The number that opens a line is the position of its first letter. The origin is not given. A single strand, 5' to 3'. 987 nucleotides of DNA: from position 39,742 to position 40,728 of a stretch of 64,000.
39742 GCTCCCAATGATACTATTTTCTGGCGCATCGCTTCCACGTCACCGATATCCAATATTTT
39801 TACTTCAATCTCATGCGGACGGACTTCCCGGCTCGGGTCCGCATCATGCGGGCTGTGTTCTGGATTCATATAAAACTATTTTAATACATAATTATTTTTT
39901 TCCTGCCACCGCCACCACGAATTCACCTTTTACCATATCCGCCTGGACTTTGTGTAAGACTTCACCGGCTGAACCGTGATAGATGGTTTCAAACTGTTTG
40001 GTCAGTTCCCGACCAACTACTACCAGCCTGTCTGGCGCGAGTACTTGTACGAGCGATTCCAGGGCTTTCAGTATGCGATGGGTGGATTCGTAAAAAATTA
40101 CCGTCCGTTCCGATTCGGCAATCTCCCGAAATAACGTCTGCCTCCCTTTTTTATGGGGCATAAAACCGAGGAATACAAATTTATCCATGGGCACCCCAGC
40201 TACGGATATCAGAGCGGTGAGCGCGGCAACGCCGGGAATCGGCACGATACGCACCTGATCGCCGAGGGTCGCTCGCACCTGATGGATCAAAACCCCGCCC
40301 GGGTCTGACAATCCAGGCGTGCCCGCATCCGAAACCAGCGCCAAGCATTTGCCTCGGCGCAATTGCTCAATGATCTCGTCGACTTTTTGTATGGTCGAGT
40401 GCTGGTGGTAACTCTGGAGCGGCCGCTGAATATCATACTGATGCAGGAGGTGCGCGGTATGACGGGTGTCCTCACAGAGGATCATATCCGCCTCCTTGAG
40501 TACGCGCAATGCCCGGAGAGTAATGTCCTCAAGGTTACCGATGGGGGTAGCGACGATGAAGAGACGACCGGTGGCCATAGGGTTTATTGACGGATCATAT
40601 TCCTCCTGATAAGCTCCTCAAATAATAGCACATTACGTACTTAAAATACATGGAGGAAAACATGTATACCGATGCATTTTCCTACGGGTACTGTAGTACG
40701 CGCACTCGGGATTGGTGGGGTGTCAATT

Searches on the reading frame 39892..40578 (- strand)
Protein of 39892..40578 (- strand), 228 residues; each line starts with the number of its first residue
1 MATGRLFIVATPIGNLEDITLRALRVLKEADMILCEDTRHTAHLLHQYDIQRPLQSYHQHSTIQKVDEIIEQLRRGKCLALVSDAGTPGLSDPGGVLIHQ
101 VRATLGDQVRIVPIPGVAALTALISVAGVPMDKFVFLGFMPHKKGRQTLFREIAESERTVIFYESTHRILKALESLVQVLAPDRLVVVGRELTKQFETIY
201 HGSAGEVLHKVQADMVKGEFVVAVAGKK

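Call 74: search_protein_families(library=pfam, proteins=[window:39892-40578:-], max_evalue=0.001)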
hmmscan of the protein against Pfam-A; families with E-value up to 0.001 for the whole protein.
window:39892-40578:- (228 aa): 1 family
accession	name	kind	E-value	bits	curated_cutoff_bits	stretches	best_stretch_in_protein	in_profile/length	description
PF00590.25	TP_methylase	-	1.2e-32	114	27.8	1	6-207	2-211/212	Tetrapyrrole (Corrin/Porphyrin) Methylases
